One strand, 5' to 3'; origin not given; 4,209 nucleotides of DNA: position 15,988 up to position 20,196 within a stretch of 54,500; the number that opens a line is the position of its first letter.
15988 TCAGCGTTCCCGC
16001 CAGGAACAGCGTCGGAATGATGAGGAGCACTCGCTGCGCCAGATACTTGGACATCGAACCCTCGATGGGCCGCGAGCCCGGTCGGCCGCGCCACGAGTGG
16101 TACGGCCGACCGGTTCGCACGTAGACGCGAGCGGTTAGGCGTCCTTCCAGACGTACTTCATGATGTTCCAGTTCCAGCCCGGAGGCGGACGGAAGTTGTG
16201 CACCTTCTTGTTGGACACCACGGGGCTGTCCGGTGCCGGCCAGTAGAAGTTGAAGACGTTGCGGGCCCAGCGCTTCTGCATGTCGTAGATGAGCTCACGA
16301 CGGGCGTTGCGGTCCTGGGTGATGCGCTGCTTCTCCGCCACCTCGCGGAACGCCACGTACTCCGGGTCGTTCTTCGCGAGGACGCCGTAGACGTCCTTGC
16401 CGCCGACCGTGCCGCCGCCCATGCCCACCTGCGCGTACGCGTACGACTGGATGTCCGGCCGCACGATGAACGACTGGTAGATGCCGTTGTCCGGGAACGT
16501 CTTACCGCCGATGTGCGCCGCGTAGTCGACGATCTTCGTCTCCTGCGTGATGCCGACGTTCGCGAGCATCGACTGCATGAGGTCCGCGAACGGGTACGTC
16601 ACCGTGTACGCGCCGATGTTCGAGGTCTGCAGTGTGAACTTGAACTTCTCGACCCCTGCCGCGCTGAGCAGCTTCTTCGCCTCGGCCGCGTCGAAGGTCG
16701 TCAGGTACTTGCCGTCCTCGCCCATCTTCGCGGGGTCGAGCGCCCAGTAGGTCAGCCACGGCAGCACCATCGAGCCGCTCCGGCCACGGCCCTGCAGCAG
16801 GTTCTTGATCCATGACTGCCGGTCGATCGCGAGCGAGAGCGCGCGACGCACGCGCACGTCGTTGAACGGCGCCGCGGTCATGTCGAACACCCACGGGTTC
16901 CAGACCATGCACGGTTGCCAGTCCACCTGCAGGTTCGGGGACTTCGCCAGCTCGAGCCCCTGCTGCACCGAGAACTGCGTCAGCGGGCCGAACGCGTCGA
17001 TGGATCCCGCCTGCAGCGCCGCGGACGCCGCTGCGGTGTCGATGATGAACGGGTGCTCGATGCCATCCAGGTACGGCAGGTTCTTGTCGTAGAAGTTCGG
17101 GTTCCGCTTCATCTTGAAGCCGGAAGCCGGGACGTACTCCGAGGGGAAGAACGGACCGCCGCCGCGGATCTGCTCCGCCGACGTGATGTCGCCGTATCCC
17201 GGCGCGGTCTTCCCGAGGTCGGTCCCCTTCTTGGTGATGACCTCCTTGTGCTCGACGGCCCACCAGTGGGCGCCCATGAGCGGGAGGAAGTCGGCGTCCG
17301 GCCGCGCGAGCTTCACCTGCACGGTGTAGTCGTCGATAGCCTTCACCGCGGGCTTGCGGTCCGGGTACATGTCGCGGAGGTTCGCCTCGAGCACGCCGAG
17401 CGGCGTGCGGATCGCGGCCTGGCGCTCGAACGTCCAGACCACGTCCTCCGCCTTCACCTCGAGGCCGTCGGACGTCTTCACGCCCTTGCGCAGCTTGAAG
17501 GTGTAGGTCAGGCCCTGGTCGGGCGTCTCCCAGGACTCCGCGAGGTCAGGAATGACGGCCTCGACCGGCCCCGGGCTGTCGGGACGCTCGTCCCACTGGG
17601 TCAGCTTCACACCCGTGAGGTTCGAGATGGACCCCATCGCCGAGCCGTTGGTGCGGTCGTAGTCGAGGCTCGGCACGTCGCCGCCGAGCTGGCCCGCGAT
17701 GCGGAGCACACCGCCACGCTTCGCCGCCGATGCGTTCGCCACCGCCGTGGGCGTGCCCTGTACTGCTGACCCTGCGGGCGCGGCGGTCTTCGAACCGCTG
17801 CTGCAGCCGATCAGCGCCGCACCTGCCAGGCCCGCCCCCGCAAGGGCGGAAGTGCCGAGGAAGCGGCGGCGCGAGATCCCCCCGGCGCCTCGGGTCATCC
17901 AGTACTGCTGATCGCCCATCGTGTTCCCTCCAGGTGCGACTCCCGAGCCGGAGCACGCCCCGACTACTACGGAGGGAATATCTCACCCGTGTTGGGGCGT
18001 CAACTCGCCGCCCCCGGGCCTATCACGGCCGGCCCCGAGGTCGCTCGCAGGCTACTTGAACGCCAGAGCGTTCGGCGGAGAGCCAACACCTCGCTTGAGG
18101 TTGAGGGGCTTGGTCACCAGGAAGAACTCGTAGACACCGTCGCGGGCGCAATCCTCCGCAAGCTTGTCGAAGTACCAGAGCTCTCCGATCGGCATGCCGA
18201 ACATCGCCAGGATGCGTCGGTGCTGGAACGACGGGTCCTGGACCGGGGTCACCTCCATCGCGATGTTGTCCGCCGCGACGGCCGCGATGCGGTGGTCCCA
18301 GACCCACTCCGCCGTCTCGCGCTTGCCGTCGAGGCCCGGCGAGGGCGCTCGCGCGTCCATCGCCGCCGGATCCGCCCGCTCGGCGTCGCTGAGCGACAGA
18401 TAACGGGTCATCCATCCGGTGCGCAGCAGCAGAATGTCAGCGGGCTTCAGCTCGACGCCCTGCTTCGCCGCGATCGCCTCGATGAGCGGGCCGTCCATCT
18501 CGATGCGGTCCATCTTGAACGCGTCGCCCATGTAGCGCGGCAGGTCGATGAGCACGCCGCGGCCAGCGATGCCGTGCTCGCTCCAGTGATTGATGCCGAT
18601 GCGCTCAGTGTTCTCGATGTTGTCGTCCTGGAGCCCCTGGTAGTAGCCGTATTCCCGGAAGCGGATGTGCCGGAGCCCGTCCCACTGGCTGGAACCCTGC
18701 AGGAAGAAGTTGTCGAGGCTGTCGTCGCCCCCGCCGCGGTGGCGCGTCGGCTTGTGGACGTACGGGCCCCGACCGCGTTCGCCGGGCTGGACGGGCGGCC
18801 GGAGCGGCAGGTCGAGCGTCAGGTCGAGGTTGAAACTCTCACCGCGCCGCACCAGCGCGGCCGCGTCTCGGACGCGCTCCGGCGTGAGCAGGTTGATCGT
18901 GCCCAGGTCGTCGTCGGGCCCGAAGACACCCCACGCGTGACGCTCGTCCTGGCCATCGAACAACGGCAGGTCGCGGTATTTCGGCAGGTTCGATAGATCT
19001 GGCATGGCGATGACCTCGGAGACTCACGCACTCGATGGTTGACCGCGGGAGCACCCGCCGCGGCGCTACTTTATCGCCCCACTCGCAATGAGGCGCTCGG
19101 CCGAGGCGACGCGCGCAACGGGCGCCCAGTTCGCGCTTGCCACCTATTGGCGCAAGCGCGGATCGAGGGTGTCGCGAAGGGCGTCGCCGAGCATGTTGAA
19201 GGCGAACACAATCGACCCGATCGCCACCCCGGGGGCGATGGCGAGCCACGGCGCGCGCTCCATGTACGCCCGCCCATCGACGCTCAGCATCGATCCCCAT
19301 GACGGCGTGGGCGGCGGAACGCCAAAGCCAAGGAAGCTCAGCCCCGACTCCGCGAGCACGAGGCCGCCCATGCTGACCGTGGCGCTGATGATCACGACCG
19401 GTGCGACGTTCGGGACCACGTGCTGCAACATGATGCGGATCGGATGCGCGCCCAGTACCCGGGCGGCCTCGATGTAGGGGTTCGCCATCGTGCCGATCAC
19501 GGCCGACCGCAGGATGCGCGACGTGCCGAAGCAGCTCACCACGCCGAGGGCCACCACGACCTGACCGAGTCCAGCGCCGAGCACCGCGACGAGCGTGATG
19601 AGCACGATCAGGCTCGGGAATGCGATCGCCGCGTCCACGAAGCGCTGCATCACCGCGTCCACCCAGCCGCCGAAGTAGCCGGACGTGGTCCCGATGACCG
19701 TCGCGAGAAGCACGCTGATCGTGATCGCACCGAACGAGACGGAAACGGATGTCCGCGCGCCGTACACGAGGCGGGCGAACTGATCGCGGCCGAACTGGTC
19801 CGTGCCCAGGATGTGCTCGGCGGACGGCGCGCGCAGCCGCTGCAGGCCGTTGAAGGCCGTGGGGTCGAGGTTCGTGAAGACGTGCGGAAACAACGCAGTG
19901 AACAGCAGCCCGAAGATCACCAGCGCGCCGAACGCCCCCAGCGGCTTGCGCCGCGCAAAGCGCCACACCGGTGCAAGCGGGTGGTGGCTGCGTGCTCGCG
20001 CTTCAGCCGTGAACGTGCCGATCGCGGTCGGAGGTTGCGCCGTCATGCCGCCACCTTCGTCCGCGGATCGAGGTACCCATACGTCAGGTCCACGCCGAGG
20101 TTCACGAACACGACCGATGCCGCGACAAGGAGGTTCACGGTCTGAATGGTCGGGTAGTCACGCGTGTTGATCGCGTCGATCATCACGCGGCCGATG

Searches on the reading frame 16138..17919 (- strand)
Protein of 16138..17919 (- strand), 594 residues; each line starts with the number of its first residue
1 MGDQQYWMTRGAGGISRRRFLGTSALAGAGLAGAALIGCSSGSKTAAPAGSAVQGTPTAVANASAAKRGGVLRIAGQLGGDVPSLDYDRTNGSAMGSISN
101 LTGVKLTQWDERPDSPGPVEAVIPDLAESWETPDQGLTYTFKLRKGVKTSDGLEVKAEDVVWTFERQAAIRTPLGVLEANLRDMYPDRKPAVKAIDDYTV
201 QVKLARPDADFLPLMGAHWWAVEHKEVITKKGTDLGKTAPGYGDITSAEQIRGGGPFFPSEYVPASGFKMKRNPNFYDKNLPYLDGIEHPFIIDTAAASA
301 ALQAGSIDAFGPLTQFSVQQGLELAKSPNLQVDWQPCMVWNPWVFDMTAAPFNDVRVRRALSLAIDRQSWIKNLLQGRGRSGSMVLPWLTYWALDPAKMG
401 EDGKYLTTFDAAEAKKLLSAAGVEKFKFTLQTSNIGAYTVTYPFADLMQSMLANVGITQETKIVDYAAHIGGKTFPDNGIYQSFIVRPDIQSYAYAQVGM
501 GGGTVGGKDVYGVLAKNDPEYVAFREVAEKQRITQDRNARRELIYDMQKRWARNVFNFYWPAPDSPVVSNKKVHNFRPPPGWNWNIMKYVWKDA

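Call 40: search_protein_families(library=pfam, proteins=[window:16138-17919:-], max_evalue=0.00001)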
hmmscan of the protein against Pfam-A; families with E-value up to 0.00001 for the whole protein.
window:16138-17919:- (594 aa): 1 family
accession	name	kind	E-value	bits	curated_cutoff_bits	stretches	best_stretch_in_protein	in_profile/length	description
PF00496.27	SBP_bac_5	-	1.2e-67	229.1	32.4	1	122-473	2-328/368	Bacterial extracellular solute-binding proteins, family 5 Middle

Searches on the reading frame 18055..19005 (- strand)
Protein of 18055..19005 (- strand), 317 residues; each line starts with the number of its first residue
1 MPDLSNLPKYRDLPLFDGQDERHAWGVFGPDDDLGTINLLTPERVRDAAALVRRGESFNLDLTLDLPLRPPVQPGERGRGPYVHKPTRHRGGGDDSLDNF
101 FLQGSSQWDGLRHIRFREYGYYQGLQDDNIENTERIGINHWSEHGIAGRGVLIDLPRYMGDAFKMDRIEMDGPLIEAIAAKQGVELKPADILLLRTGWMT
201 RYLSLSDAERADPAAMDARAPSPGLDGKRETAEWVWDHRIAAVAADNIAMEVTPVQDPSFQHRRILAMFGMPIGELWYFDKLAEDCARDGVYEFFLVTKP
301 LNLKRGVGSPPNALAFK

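Call 40: search_protein_families(library=pfam, proteins=[window:18055-19005:-], max_evalue=0.00001)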
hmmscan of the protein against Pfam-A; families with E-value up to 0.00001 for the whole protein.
window:18055-19005:- (317 aa): 1 family
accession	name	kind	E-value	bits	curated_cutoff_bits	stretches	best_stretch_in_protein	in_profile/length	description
PF04199.19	Cyclase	-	5.2e-13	49.8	23.1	1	102-251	26-141/142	Putative cyclase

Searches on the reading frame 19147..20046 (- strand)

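Call 83: search_protein_families(library=pfam, proteins=[window:19147-20046:-], max_evalue=0.00001)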
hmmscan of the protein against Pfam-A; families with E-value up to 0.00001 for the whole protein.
window:19147-20046:- (300 aa): 1 family
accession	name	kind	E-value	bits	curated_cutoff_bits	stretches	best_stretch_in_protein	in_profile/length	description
PF00528.27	BPD_transp_1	-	2.3e-31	109.4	26.4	1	116-300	2-184/184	Binding-protein-dependent transport system inner membrane component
